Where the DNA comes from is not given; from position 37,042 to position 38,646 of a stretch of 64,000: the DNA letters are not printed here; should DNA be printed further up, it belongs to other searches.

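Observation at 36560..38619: IS607-type element (tnpA serine recombinase + tnpB) in a phage, with a TnpB lacking the zinc-finger cysteines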

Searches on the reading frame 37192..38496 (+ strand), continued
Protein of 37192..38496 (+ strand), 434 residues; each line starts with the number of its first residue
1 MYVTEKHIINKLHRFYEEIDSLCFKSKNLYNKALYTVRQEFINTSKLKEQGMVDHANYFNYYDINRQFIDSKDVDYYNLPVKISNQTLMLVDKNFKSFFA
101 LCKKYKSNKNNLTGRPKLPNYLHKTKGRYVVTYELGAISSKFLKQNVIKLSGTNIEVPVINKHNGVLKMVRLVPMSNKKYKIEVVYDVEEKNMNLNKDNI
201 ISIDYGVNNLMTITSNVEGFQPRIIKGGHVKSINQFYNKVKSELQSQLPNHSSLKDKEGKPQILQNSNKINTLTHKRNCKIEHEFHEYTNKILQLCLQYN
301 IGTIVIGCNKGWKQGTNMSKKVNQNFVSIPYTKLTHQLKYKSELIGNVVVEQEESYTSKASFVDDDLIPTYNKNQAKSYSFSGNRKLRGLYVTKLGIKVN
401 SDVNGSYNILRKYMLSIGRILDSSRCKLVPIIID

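Call 45: search_solved_structures(query=A6, max_evalue=0.001, show_alignments=4)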
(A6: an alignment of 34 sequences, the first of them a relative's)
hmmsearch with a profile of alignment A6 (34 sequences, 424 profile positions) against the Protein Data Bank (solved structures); distinct sequences matched with E-value up to 0.001: 11.
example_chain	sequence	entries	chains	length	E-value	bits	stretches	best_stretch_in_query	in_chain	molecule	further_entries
9nzo_B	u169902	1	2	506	4.9e-11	45.3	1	169-398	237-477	Cas12f Effector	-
9nzr_A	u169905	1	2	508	5e-11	45.3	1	169-398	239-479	Cas12f Nuclease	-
8j1j_A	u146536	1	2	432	1.7e-09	40.3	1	150-410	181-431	Transposase IS605 OrfB C-terminal domain-containing protein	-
8j12_A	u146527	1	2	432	4e-09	39.1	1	150-410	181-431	Transposase IS605 OrfB C-terminal domain-containing protein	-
8j3r_A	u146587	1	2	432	4.9e-09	38.7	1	149-410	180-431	Transposase IS605 OrfB C-terminal domain-containing protein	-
8dzj_A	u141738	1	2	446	8.1e-08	34.7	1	151-410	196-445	OrfB_Zn_ribbon domain-containing protein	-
7wju_A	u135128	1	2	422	8.2e-08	34.7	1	150-410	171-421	OrfB_Zn_ribbon domain-containing protein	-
9yyg_A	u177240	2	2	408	5.8e-07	31.9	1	58-289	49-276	AI-designed RNA-guided nuclease | AI-generated RNA-guided nuclease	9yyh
9n9c_A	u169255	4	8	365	3.4e-05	26.1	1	251-340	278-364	Nuclease-deactivated Cas12f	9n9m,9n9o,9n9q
8bf8_A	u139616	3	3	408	0.00039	22.6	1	85-299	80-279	RNA-guided DNA endonuclease TnpB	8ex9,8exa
8h1j_A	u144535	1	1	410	0.0004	22.6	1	85-299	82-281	RNA-guided DNA endonuclease TnpB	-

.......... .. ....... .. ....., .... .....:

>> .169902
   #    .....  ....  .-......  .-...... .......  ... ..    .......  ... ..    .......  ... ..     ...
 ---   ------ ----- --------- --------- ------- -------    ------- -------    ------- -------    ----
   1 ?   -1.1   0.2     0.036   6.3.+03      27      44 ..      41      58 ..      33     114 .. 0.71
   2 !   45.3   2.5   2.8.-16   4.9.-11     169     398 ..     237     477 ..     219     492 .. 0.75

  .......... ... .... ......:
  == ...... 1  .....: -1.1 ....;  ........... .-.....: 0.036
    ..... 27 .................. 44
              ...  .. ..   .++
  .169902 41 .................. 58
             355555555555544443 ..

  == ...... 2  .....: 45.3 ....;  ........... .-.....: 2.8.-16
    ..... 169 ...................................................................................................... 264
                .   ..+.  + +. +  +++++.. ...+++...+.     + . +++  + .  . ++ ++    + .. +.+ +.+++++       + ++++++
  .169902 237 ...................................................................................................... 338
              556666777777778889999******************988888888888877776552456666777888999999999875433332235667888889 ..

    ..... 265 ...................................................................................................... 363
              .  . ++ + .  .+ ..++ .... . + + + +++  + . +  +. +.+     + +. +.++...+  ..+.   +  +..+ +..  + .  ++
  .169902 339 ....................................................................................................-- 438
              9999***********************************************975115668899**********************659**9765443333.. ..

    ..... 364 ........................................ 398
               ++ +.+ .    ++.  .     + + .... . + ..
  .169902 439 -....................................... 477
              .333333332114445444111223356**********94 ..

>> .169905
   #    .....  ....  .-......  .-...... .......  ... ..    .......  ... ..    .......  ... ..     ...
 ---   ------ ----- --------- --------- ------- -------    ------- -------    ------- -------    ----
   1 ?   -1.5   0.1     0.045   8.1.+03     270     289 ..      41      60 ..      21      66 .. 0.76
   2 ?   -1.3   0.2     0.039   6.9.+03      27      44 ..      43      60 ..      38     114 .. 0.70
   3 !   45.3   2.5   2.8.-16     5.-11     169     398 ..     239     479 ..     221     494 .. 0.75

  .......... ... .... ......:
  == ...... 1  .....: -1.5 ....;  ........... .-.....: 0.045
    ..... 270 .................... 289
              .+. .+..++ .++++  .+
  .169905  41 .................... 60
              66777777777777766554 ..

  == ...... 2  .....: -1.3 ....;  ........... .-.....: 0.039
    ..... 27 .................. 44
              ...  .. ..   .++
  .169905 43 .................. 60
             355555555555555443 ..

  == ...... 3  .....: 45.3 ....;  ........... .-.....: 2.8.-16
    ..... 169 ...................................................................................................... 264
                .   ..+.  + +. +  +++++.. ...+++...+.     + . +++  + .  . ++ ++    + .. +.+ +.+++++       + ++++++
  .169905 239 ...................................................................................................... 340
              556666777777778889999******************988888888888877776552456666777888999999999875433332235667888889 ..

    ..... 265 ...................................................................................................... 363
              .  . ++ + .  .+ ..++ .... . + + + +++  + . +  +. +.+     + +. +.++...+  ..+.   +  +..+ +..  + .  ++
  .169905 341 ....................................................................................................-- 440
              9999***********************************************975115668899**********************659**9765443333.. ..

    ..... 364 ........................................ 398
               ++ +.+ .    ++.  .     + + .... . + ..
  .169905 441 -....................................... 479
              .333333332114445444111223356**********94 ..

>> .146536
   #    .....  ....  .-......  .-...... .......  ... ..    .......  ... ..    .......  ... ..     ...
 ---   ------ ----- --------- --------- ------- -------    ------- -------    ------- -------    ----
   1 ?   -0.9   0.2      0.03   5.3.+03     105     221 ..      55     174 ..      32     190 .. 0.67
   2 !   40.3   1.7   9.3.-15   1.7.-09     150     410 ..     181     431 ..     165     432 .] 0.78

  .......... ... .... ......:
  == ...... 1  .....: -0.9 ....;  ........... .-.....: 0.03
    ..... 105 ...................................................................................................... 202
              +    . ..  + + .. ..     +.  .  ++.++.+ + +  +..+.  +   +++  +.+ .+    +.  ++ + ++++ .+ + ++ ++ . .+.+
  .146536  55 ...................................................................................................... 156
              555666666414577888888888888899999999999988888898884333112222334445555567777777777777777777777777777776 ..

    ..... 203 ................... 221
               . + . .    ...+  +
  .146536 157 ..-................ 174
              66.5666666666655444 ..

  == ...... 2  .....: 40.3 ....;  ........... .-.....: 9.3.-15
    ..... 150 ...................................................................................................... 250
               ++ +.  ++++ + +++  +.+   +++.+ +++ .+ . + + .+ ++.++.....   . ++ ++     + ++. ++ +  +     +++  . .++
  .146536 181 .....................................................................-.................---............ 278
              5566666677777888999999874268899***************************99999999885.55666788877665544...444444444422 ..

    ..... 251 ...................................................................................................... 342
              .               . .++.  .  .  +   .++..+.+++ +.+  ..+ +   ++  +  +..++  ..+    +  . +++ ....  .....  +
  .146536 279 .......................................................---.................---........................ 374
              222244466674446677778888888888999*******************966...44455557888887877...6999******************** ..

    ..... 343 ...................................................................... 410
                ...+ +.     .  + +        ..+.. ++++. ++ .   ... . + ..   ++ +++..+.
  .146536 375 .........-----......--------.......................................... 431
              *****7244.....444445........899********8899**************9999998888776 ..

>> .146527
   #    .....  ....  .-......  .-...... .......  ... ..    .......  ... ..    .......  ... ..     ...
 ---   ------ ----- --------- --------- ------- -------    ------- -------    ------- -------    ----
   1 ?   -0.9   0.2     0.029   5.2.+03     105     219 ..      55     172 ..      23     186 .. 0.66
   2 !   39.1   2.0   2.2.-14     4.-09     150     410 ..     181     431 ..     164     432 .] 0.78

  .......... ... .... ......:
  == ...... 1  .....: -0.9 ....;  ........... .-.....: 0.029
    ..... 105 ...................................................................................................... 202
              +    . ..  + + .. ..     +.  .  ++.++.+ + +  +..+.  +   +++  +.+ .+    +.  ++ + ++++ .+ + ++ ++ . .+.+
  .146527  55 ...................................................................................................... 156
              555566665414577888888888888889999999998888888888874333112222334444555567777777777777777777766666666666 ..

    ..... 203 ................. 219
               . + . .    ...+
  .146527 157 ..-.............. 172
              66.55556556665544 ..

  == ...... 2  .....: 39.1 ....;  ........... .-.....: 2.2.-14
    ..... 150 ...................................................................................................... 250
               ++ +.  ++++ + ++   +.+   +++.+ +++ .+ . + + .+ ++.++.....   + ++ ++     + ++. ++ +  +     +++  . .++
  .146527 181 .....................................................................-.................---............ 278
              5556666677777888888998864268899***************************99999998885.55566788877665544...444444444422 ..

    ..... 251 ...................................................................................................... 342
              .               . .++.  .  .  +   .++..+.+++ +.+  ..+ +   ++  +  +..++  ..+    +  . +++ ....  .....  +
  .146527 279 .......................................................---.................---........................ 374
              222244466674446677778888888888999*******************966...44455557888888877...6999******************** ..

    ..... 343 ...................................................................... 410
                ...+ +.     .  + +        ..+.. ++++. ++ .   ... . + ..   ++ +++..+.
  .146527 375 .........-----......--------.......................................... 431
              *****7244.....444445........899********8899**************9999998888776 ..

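Call 66: predict_structure(alignment_id=A6)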
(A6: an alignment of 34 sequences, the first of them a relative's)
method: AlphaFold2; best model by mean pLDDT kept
length: 434 residues; sequences in the alignment: 34
mean_pLDDT: 88.0   pTM: 0.78
mean pLDDT of the five models: 88.0, 87.1, 86.7, 86.1, 84.1
residues with pLDDT >= 90: 265; 70-90: 143; 50-70: 15; < 50: 11
segments of 3 or more residues with pLDDT < 50: 315-325
pLDDT, mean of each block of 10 residues (from residue 1): 92 95 95 95 92 89 96 94 93 94 91 89 87 92 92 91 88 90 94 94 85 94 88 88 86 77 79 88 92 95 89 47 56 92 93 85 88 72 85 92 94 93 89 80
secondary structure, 60 per line:
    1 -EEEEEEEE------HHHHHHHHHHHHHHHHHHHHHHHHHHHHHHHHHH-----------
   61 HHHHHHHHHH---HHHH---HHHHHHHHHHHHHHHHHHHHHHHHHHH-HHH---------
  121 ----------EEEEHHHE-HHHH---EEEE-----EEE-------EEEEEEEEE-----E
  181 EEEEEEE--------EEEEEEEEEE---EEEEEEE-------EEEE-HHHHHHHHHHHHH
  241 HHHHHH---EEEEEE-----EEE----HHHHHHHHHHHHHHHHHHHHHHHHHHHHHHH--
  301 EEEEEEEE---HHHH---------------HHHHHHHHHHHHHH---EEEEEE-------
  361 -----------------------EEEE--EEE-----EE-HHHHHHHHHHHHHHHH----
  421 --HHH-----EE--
elements in order: E2-9 H16-49 H61-70 H74-77 H81-107 E131-134 H140-143 E147-150 E156-158 E166-174 E180-187 E196-205 E209-215 E223-226 H228-246 E250-255 E261-263 H268-298 E301-308 H312-315 H331-344 E348-353 E384-387 E390-392 H401-416

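Call 68: fold_search(model_id=the predicted structure, library=pdb)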
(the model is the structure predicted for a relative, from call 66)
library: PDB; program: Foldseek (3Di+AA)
matches with E <= 10: 795; with E <= 0.001: 81
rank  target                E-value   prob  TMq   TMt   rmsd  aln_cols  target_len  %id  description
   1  8j1j_A                4.5e-16  1.00  0.56  0.57   8.5       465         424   16  Cryo-EM structure of the AsCas12f-YHAM-sgRNAS3-5v7-target DNA (released 2023-09-27)
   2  8j3r_A                5.7e-16  1.00  0.58  0.59   7.8       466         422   16  Cryo-EM structure of the AsCas12f-HKRA-sgRNAS3-5v7-target DNA (released 2023-09-27)
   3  8j12_A                6.0e-16  1.00  0.57  0.58   8.1       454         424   16  Cryo-EM structure of the AsCas12f-sgRNA-target DNA ternary complex (released 2023-09-27)
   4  7wju_A                9.8e-15  1.00  0.56  0.59   7.9       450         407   17  Cryo-EM structure of the AsCas12f1-sgRNAv1-dsDNA ternary complex (released 2023-01-18)
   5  8dzj_A                1.5e-14  1.00  0.57  0.59   7.9       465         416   16  Cryo-EM structure of Acidibacillus sulfuroxidans Cas12f in complex with sgRNA and target DNA (released 2023-07-12)
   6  9nzs_A                5.2e-14  1.00  0.57  0.60   7.5       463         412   14  Cryo-EM structure of OsCas12f-gRNA-DNA ternary complex. State III (released 2026-04-08)
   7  8iaz_A                5.2e-14  1.00  0.52  0.58   7.8       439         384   13  Cryo-EM structure of the ISFba1 TnpB-reRNA-dsDNA complex (released 2024-04-17)
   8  8j12_B                1.3e-13  1.00  0.33  0.37  18.7       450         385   16  Cryo-EM structure of the AsCas12f-sgRNA-target DNA ternary complex (released 2023-09-27)
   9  8j3r_B                2.3e-13  1.00  0.33  0.36  17.5       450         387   13  Cryo-EM structure of the AsCas12f-HKRA-sgRNAS3-5v7-target DNA (released 2023-09-27)
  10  9i8y_A                2.9e-13  1.00  0.53  0.55   9.6       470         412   15  SpCas12Cas12f1 in complex with sgRNA and cognate DNA (released 2025-07-23)
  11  8j1j_B                4.1e-13  1.00  0.34  0.37  17.6       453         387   14  Cryo-EM structure of the AsCas12f-YHAM-sgRNAS3-5v7-target DNA (released 2023-09-27)
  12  9nzq_A                6.2e-13  1.00  0.59  0.60   7.7       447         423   15  Cryo-EM structure of OsCas12f-gRNA-DNA ternary complex. State II (released 2026-04-08)
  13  9b0l_P                1.1e-12  1.00  0.55  0.52   7.9       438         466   14  Cryo-EM structure of Acanthamoeba polyphaga mimivirus Fanzor2 ternary complex (released 2024-10-09)
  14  9n9c_A                2.0e-12  1.00  0.48  0.58   7.7       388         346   15  Cryo-EM structure of the dCas12f-gRNA complex (released 2025-12-24)
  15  8h1j_A                2.4e-12  1.00  0.60  0.70   6.4       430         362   13  Cryo-EM structure of the TnpB-omegaRNA-target DNA ternary complex (released 2023-04-12)
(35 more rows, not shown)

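Call 80: search_protein_representatives(protein=window:37192-38496:+)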
Query: 434 residues. Proteins with E-value up to 0.001 (for the whole library): 4638; up to 1e-10: 2756; up to 1e-30: 938. The best 150 are listed.
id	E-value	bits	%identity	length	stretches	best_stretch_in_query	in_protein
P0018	4.1e-122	424.5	55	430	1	1-419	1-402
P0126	1.9e-116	405.8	53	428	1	1-413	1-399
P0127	2.0e-91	323.4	47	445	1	2-414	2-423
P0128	1.6e-90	320.4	50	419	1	3-417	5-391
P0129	7.2e-88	311.7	47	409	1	2-421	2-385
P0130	2.4e-87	310.0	45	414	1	2-414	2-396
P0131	1.2e-85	304.3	44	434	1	3-415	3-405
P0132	1.5e-85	304.1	45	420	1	5-413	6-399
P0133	1.5e-84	300.7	45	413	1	2-431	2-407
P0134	2.8e-84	299.8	46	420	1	2-414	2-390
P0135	1.2e-81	291.2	46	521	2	192-414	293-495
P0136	3.4e-79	283.1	44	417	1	2-413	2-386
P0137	1.7e-78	280.8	49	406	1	2-414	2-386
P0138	5.9e-78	279.0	43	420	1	4-413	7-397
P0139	7.9e-78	278.6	48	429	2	40-414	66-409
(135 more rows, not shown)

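Call 104: find_related_loci(query=A6, collection=genome_contigs, flank=1500)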
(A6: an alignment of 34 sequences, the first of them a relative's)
Query A6 (434 aa) in genome_contigs; peptide patterns used: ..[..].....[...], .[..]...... (x = any residue, [..] = any of these).
600 stretches matched a pattern (row limit reached: there are more); 533 encode a relative of the query (tblastn E <= 1e-3); the best 80 are kept; 80 distinct loci.
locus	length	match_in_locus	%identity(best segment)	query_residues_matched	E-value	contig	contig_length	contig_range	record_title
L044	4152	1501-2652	46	1-412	7e-102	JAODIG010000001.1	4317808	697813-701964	MAG: Chroococcopsis gigantea SAG 12.99 S2C1, whole genome shotgun sequence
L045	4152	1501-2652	46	1-412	5e-101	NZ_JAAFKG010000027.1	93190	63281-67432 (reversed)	MAG: Microcoleus sp. bin48.metabat.b7b8b9.023 WN_Microcoleus_1_scaffold_27, whole genome shotgun sequence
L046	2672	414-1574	46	1-414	3e-104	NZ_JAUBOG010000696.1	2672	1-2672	Microcoleus sp. herbarium19 NODE_720_length_2672_cov_16.755445, whole genome shotgun sequence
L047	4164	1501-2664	45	1-414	2e-100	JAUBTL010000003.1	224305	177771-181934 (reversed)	Microcoleus sp. D2_18a_B4 NODE_5_length_224305_cov_68.461486, whole genome shotgun sequence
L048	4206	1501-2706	45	1-426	2e-100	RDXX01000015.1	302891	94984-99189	MAG: Oscillatoriales cyanobacterium isolate PH2015_09S_45_247 PH2015_09S_scaffold_15, whole genome shotgun sequence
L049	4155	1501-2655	45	1-414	5e-100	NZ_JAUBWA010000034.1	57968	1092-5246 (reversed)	Microcoleus sp. A003_D6 NODE_99_length_57968_cov_35.242317, whole genome shotgun sequence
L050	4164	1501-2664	46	1-414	1e-99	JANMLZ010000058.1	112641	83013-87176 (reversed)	MAG: Cyanobacteria bacterium OTE_58_metabat_593 OTE_58_k141_278274, whole genome shotgun sequence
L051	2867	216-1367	46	1-412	2e-100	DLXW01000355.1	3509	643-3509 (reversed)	MAG TPA_asm: Cyanothece sp. UBA12306 contig_4081, whole genome shotgun sequence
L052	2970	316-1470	45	1-414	9e-101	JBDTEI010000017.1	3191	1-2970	MAG: Microcoleus sp. isolate cluster2_bin.2 k127_2143337, whole genome shotgun sequence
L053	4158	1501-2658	45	1-414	9e-99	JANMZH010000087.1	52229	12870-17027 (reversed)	MAG: Microcoleus sp. OTE_8_concoct_300 OTE_8_k141_918671, whole genome shotgun sequence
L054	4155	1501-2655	45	1-414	1e-98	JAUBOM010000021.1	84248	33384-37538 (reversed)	Microcoleus sp. herbarium2 NODE_21_length_84248_cov_53.296580, whole genome shotgun sequence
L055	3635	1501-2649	45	1-412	1e-98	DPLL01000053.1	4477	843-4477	MAG TPA_asm: Microcoleaceae cyanobacterium UBA9251 contig_1493, whole genome shotgun sequence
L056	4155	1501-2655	45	1-414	2e-98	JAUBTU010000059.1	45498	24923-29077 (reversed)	Microcoleus sp. B6-A1 NODE_70_length_45498_cov_24.110147, whole genome shotgun sequence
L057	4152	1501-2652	46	1-412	3e-98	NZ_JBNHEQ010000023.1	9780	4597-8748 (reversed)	Dapis sp. BLCC M172 NODE_1396_length_9780_cov_47.955990, whole genome shotgun sequence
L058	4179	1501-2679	45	1-422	4e-98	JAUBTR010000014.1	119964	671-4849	Microcoleus sp. BR0-C5 NODE_42_length_119964_cov_43.537223, whole genome shotgun sequence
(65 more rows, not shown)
